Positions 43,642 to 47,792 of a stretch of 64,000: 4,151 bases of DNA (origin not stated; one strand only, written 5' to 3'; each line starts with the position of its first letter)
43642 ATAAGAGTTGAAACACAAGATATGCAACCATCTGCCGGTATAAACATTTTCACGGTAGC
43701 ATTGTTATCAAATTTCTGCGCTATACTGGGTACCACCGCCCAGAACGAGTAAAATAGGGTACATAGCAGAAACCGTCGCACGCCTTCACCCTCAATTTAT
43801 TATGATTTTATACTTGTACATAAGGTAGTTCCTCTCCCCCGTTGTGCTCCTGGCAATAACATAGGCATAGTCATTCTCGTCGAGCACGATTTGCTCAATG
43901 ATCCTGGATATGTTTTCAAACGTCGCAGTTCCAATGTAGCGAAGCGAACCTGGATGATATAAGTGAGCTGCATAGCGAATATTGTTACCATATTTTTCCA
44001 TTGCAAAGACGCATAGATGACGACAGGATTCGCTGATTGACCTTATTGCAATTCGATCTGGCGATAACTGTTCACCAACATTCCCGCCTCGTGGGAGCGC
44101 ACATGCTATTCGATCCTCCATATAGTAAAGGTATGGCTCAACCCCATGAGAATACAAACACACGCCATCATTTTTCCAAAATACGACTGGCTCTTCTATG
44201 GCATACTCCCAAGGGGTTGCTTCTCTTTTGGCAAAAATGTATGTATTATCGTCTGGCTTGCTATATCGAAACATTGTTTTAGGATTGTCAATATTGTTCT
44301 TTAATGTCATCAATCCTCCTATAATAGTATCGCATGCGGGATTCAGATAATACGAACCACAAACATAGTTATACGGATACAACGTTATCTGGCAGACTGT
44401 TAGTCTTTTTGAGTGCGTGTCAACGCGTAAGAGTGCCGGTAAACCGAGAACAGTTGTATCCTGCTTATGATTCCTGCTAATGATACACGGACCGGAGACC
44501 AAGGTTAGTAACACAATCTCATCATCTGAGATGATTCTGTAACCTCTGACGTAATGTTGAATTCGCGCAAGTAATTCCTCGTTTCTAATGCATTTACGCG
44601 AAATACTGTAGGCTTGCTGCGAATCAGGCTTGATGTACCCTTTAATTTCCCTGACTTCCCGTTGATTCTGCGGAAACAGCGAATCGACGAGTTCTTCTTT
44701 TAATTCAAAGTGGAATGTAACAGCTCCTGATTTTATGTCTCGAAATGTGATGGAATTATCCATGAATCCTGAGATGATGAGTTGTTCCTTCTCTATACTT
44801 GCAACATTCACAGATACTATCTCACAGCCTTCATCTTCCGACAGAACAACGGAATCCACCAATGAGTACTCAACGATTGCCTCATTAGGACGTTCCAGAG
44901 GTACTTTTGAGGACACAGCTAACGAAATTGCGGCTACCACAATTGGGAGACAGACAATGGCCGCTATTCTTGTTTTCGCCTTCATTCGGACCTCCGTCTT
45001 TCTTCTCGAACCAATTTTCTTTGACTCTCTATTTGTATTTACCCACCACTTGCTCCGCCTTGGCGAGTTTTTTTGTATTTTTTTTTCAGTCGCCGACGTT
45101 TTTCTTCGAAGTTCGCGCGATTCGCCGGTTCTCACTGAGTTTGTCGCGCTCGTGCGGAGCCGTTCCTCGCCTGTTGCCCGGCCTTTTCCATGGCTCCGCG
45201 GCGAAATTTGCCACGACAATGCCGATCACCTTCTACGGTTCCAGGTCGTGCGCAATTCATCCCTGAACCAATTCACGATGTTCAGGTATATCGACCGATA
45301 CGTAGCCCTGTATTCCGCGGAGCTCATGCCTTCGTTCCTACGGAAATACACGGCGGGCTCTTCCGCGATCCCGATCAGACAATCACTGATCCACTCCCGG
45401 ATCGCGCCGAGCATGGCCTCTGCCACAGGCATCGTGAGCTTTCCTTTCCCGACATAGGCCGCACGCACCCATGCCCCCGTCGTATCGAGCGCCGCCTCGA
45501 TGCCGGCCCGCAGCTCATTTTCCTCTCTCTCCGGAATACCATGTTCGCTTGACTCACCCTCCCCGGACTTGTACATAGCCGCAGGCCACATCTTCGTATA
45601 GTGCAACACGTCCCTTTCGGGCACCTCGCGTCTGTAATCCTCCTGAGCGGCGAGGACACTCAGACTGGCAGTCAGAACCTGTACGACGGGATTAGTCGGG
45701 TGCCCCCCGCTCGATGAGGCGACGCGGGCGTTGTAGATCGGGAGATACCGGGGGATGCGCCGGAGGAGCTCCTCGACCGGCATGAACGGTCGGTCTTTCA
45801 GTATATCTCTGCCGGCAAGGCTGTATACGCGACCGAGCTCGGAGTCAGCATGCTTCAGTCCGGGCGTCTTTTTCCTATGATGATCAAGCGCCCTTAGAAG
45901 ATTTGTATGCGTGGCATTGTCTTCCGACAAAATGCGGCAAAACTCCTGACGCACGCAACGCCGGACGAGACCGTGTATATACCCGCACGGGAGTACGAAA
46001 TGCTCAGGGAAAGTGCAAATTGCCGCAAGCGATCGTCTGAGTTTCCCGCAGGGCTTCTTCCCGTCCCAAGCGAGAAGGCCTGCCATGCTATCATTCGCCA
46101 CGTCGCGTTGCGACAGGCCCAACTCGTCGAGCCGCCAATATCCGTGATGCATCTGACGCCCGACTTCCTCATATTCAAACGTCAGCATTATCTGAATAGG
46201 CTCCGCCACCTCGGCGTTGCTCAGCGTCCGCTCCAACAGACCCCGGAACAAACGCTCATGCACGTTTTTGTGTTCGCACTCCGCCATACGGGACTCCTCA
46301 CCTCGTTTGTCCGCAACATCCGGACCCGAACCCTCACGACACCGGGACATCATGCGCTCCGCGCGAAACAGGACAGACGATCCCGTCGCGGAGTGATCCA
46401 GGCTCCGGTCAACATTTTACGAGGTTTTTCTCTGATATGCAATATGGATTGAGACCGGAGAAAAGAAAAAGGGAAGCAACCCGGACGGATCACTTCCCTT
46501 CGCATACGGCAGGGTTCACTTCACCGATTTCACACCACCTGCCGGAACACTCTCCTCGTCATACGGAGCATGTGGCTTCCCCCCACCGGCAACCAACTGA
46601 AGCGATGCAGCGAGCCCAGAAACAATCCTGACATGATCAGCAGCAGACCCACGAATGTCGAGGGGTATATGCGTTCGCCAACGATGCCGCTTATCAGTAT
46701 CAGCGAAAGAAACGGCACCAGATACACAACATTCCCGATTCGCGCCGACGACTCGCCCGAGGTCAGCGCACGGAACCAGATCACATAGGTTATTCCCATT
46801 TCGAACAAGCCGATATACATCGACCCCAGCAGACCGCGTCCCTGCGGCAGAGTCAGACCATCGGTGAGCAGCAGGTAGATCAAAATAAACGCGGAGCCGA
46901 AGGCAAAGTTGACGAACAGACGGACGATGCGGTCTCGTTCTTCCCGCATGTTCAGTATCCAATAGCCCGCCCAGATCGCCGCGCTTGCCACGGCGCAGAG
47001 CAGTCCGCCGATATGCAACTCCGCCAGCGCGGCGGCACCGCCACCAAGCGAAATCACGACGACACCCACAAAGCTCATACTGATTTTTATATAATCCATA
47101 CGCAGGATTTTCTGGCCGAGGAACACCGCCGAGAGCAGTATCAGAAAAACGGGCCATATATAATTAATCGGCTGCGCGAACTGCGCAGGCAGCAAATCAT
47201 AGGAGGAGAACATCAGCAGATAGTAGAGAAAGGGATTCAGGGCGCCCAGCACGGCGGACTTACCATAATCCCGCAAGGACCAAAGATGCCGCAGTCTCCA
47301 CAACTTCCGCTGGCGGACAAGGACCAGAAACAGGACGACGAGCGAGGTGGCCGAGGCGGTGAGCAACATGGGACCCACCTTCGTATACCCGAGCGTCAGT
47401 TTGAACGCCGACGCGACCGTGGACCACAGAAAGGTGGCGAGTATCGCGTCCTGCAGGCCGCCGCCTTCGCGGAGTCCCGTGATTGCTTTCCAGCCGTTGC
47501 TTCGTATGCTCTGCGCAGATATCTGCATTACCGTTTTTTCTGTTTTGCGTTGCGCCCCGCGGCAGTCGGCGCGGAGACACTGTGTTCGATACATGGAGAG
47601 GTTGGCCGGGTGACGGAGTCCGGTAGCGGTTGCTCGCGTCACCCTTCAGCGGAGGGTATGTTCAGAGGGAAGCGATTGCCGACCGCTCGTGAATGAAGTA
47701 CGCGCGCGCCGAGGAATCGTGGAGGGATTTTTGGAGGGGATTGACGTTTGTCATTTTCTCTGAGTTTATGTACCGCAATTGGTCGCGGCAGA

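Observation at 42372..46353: Low-GC island encoding three secreted hypothetical proteins downstream of a high-GC hypothetical gene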

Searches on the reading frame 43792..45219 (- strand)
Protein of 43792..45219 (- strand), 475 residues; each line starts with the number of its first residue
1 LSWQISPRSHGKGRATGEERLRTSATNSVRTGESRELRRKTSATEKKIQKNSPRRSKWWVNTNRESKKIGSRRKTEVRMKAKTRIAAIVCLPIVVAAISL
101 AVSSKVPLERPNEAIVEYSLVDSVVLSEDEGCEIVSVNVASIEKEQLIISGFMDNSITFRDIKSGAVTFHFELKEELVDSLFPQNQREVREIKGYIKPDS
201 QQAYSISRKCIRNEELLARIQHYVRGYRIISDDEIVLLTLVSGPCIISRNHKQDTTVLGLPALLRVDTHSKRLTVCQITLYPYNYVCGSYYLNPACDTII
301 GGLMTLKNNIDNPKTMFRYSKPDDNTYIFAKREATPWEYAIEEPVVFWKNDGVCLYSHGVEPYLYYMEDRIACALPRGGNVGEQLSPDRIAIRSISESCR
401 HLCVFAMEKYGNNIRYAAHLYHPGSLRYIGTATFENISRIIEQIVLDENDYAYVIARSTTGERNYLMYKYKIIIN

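Call 3: search_protein_families(library=pfam, proteins=[window:43792-45219:-], max_evalue=1)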
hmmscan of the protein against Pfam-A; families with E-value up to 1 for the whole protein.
window:43792-45219:- (475 aa): 0 families

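Call 4: search_protein_families(library=ncbifam, proteins=[window:43792-45219:-], max_evalue=1)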
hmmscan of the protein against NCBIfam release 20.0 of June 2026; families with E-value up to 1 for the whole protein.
window:43792-45219:- (475 aa): 1 family
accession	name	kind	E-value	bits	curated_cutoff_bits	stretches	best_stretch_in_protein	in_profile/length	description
NF051852.1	efflux_TF_MtrR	exception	0.017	14.9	280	1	164-224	44-103/205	multidrug efflux system transcriptional repressor MtrR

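Call 22: search_protein_families(library=phrogs, proteins=[P0001, P0002, P0003, P0004], max_evalue=1)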
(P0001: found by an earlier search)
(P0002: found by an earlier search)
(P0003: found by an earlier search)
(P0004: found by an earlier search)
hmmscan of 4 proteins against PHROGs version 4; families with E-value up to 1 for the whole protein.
P0001 (109 aa): 0 families

P0002 (137 aa): 1 family
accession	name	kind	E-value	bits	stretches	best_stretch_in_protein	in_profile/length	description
phrog_11461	-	unknown function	0.055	14.7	1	75-131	28-84/85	-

P0003 (397 aa): 0 families

P0004 (353 aa): 0 families

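Call 23: search_protein_families(library=padloc, proteins=[P0001, P0002, P0003, P0004], max_evalue=1)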
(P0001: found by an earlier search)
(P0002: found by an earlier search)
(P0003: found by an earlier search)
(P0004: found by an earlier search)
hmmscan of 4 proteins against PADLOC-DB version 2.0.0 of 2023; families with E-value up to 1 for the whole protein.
P0001 (109 aa): 0 families

P0002 (137 aa): 0 families

P0003 (397 aa): 0 families

P0004 (353 aa): 0 families

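Call 66: search_protein_families(library=pfam, proteins=[L008:1337-1957:+, L008:2054-2467:+, L008:4209-5225:+, L008:5267-6421:+, L003:11310-12311:+, L003:12420-12950:+, L003:13111-13332:+, L003:8878-9378:-, L007:1810-2148:+, L008:1-1263:+], max_evalue=0.1)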
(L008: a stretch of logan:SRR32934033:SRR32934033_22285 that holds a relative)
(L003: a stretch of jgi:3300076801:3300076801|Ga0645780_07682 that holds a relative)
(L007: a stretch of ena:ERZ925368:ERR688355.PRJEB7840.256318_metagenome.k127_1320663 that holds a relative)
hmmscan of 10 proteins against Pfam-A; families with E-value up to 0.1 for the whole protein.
L008:1337-1957:+ (206 aa): 1 family
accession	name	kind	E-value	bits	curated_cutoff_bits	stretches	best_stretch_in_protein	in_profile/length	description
PF12833.13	HTH_18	-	0.00073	20.2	33.6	1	100-149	20-70/80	Helix-turn-helix domain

L008:2054-2467:+ (137 aa): 0 families

L008:4209-5225:+ (338 aa): 1 family
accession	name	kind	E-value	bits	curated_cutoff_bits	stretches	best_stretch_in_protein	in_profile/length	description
PF06456.18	Arfaptin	-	0.067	13.2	32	0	132-190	9-67/229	Arfaptin-like domain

L008:5267-6421:+ (384 aa): 4 families
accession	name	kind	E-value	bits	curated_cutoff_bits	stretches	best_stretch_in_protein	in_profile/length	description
PF18962.6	Por_Secre_tail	-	1.1e-08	35.6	27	1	302-381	1-74/75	Secretion system C-terminal sorting domain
PF00413.30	Peptidase_M10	-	7e-05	23.2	24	1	217-240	105-128/159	Matrixin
PF13688.12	Reprolysin_5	-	0.027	15.1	27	0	199-251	122-164/196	Metallo-peptidase family M12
PF16313.11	DUF4953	-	0.076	12.6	24.2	0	217-236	10-29/316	Met-zincin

L003:11310-12311:+ (333 aa): 1 family
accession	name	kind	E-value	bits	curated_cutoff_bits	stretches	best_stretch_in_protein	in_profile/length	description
PF18962.6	Por_Secre_tail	-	0.03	15.1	27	1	255-315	2-60/75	Secretion system C-terminal sorting domain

L003:12420-12950:+ (176 aa): 1 family
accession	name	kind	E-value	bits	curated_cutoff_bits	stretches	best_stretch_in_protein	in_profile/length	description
PF07424.16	TrbM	-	0.028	14.9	21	0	94-144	46-97/156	TrbM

L003:13111-13332:+ (73 aa): 0 families

L003:8878-9378:- (166 aa): 0 families

L007:1810-2148:+ (112 aa): 0 families

L008:1-1263:+ (420 aa): 1 family
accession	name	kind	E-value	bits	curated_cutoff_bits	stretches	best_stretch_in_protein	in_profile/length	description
PF18505.6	DUF5619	-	0.018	15.5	25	0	257-293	19-54/85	Domain of unknown function (DUF5619)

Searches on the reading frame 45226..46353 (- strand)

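Call 3: search_protein_families(library=pfam, proteins=[window:45226-46353:-], max_evalue=1)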
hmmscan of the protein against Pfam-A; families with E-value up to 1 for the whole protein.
window:45226-46353:- (375 aa): 0 families

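Call 4: search_protein_families(library=ncbifam, proteins=[window:45226-46353:-], max_evalue=1)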
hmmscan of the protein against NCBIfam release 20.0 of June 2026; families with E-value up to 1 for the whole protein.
window:45226-46353:- (375 aa): 0 families

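Call 22: search_protein_families(library=phrogs, proteins=[P0001, P0002, P0003, P0004], max_evalue=1)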
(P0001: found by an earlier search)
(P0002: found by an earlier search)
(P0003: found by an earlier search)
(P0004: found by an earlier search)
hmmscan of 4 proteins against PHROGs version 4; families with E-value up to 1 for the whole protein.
P0001 (109 aa): 0 families

P0002 (137 aa): 1 family
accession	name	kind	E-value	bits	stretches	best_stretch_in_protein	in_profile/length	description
phrog_11461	-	unknown function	0.055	14.7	1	75-131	28-84/85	-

P0003 (397 aa): 0 families

P0004 (353 aa): 0 families

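Call 23: search_protein_families(library=padloc, proteins=[P0001, P0002, P0003, P0004], max_evalue=1)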
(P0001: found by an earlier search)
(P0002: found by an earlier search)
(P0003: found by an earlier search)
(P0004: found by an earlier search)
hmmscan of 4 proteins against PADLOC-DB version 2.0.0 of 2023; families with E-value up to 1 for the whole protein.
P0001 (109 aa): 0 families

P0002 (137 aa): 0 families

P0003 (397 aa): 0 families

P0004 (353 aa): 0 families

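Call 66: search_protein_families(library=pfam, proteins=[L008:1337-1957:+, L008:2054-2467:+, L008:4209-5225:+, L008:5267-6421:+, L003:11310-12311:+, L003:12420-12950:+, L003:13111-13332:+, L003:8878-9378:-, L007:1810-2148:+, L008:1-1263:+], max_evalue=0.1)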
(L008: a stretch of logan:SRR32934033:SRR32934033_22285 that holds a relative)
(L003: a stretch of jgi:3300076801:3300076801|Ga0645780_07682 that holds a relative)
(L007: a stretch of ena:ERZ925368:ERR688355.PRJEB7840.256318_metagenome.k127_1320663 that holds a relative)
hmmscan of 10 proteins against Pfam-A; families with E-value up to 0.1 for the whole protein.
L008:1337-1957:+ (206 aa): 1 family
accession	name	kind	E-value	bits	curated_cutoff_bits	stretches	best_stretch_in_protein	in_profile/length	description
PF12833.13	HTH_18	-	0.00073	20.2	33.6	1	100-149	20-70/80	Helix-turn-helix domain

L008:2054-2467:+ (137 aa): 0 families

L008:4209-5225:+ (338 aa): 1 family
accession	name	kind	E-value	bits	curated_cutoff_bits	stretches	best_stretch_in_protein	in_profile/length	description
PF06456.18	Arfaptin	-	0.067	13.2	32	0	132-190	9-67/229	Arfaptin-like domain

L008:5267-6421:+ (384 aa): 4 families
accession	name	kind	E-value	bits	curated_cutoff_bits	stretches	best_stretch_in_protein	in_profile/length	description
PF18962.6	Por_Secre_tail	-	1.1e-08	35.6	27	1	302-381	1-74/75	Secretion system C-terminal sorting domain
PF00413.30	Peptidase_M10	-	7e-05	23.2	24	1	217-240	105-128/159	Matrixin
PF13688.12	Reprolysin_5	-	0.027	15.1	27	0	199-251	122-164/196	Metallo-peptidase family M12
PF16313.11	DUF4953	-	0.076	12.6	24.2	0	217-236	10-29/316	Met-zincin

L003:11310-12311:+ (333 aa): 1 family
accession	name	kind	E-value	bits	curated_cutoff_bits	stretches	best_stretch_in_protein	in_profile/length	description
PF18962.6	Por_Secre_tail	-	0.03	15.1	27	1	255-315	2-60/75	Secretion system C-terminal sorting domain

L003:12420-12950:+ (176 aa): 1 family
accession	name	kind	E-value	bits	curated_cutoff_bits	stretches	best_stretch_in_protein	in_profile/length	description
PF07424.16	TrbM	-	0.028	14.9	21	0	94-144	46-97/156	TrbM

L003:13111-13332:+ (73 aa): 0 families

L003:8878-9378:- (166 aa): 0 families

L007:1810-2148:+ (112 aa): 0 families

L008:1-1263:+ (420 aa): 1 family
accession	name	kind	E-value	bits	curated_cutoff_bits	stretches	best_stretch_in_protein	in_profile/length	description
PF18505.6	DUF5619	-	0.018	15.5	25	0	257-293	19-54/85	Domain of unknown function (DUF5619)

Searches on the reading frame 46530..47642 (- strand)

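Call 3: search_protein_families(library=pfam, proteins=[window:46530-47642:-], max_evalue=1)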
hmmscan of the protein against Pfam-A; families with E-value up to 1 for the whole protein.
window:46530-47642:- (370 aa): 2 families
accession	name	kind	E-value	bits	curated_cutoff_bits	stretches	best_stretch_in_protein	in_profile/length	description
PF00892.27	EamA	-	1e-31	110.5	28.2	2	66-198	7-134/135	EamA-like transporter family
PF03151.22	TPT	-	0.0036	17.1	30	1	128-222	66-155/291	Triose-phosphate Transporter family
